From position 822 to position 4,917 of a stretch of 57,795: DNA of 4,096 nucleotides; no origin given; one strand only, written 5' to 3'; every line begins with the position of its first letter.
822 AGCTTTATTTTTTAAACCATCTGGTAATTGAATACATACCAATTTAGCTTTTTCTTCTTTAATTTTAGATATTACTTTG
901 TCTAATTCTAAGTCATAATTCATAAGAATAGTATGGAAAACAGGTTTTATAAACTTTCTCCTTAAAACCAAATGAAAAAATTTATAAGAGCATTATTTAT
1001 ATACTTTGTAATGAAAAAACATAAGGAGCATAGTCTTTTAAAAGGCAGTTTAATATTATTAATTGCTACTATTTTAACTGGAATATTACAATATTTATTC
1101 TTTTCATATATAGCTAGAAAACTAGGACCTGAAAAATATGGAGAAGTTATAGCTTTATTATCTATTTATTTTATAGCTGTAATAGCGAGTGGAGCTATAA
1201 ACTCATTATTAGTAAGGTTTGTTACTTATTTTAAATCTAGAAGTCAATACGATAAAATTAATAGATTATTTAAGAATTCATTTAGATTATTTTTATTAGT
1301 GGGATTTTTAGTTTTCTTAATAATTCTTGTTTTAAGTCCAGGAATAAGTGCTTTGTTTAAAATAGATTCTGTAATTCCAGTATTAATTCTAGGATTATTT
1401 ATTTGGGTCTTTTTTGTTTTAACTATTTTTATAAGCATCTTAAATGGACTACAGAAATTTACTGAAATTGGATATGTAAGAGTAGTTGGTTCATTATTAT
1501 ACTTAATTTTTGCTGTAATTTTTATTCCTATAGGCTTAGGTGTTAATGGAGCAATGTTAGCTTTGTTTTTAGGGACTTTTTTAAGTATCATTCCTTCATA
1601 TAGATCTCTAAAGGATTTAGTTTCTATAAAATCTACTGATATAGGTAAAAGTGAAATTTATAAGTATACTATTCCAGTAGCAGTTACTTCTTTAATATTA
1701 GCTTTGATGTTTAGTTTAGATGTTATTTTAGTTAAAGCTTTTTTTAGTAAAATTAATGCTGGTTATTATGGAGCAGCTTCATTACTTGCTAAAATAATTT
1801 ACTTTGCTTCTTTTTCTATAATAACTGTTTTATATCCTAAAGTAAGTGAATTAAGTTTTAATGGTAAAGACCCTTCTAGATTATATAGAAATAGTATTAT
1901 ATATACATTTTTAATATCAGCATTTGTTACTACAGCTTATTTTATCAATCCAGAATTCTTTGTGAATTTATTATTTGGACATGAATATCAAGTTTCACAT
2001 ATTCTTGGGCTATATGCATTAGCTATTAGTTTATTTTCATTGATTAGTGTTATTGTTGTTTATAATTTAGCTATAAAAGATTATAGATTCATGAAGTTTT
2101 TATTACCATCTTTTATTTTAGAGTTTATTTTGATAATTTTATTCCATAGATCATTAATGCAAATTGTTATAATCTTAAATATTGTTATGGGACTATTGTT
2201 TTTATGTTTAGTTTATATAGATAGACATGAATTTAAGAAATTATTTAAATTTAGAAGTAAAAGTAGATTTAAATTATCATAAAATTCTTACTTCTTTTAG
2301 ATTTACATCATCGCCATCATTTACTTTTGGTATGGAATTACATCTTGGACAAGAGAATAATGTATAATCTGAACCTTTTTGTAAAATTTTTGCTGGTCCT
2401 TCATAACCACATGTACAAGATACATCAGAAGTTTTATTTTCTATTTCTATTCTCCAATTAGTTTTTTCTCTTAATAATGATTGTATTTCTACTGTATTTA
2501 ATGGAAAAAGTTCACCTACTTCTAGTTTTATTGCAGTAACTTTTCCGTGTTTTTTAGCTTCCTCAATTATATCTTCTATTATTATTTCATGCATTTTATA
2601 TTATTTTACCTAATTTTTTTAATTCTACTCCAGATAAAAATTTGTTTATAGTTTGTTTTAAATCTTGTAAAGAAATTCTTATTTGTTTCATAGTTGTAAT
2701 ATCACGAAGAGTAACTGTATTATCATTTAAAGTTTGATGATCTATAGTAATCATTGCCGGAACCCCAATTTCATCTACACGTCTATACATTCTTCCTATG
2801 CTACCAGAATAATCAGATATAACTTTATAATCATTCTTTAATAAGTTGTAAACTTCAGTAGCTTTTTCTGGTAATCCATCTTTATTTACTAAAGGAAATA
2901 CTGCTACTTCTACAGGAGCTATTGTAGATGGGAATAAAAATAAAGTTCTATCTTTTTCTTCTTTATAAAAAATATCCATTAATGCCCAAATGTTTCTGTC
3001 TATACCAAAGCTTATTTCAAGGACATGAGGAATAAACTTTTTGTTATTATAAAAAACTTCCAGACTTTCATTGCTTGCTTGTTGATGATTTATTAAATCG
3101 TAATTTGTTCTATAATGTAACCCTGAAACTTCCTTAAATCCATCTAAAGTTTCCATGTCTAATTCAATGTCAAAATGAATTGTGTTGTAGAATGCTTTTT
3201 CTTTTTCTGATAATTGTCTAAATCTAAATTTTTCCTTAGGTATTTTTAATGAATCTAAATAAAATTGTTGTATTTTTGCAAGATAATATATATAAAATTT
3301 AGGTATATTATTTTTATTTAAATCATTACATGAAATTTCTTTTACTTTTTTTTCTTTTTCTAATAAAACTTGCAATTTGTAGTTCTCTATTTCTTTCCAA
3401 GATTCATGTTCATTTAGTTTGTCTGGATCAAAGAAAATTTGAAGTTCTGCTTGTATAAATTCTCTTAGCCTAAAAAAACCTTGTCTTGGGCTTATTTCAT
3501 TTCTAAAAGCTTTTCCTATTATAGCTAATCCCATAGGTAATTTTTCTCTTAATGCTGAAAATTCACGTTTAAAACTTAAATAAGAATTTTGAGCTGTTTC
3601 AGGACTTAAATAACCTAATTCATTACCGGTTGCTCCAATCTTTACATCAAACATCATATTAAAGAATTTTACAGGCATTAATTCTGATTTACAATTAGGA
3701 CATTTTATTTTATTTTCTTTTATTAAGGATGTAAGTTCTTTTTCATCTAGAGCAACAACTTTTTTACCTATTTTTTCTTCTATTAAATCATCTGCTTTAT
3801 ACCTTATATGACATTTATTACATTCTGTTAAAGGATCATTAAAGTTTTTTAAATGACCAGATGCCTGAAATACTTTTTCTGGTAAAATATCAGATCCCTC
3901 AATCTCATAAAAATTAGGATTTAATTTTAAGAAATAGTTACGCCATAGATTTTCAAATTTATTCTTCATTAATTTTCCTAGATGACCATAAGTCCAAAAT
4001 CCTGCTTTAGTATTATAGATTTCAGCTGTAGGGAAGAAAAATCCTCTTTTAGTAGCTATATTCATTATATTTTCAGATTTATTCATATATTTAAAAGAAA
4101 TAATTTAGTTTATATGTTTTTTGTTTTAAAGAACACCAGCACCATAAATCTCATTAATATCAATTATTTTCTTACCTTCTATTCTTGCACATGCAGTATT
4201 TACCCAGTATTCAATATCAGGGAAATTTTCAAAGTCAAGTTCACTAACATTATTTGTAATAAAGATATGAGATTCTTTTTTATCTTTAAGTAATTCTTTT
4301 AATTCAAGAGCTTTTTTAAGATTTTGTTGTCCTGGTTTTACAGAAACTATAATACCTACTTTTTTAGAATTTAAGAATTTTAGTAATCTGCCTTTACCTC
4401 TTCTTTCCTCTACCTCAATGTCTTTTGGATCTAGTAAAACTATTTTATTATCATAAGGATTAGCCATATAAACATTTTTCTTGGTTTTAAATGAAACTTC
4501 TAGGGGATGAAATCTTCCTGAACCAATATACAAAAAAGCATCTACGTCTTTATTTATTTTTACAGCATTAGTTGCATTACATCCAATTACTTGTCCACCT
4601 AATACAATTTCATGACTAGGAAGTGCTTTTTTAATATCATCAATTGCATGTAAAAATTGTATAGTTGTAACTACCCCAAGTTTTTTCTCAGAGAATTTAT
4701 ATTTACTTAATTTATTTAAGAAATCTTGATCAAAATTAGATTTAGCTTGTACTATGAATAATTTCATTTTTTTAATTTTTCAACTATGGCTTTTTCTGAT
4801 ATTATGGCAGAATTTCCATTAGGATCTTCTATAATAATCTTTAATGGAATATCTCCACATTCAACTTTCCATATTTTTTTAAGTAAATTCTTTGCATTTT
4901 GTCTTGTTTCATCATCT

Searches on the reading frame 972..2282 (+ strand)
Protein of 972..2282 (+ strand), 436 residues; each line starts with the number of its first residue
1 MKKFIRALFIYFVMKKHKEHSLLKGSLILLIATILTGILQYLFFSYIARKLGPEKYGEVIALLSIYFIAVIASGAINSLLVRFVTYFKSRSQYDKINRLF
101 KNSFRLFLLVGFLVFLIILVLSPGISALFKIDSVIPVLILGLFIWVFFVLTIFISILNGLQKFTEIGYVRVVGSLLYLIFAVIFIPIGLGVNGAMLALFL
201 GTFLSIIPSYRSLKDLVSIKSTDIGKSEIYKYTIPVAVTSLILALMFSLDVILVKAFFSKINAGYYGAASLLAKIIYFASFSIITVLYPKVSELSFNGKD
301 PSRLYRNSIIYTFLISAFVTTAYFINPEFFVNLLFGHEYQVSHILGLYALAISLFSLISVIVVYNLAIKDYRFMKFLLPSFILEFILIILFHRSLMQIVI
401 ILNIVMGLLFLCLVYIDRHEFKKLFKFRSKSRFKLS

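Call 25: search_protein_families(library=pfam, proteins=[window:972-2282:+], max_evalue=0.001)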
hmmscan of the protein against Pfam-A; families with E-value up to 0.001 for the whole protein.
window:972-2282:+ (436 aa): 2 families
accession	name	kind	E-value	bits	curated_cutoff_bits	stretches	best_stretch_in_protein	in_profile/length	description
PF01943.22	Polysacc_synt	-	6.7e-17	62.2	28.2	1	22-294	1-273/274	Polysaccharide biosynthesis protein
PF13440.11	Polysacc_synt_3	-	6.8e-13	49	23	1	47-341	2-290/293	Polysaccharide biosynthesis protein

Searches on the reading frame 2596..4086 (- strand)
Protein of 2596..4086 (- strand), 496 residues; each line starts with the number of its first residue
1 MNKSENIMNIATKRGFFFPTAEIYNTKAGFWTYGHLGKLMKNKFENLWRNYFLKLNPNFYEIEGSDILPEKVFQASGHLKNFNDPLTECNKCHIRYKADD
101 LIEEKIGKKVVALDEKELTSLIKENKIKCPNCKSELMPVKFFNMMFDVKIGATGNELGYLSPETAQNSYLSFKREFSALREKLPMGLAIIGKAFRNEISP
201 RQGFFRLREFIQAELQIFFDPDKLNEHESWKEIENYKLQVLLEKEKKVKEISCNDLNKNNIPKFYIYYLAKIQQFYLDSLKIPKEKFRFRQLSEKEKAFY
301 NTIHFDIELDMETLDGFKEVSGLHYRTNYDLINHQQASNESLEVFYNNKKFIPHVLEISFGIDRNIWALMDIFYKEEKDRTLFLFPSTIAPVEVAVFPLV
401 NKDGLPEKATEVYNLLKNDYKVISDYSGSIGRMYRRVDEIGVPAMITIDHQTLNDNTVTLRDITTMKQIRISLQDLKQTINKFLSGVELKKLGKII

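Call 24: search_protein_families(library=pfam, proteins=[window:2596-4086:-], max_evalue=0.001)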
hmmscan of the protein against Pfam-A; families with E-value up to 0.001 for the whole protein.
window:2596-4086:- (496 aa): 2 families
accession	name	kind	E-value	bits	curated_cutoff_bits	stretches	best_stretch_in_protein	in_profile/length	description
PF03129.25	HGTP_anticodon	-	5.4e-19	68.6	21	1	393-482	1-93/94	Anticodon binding domain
PF00587.30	tRNA-synt_2b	-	4.4e-11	43.6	29.3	1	159-371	12-177/179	tRNA synthetase class II core domain (G, H, P, S and T)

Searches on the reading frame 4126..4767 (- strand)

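Call 24: search_protein_families(library=pfam, proteins=[window:4126-4767:-], max_evalue=0.001)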
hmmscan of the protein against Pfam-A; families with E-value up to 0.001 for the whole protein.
window:4126-4767:- (213 aa): 1 family
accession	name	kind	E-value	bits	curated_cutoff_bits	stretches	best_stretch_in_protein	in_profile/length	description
PF01866.22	Diphthamide_syn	-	5.6e-37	128.2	33.2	1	5-197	67-271/302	Putative diphthamide synthesis protein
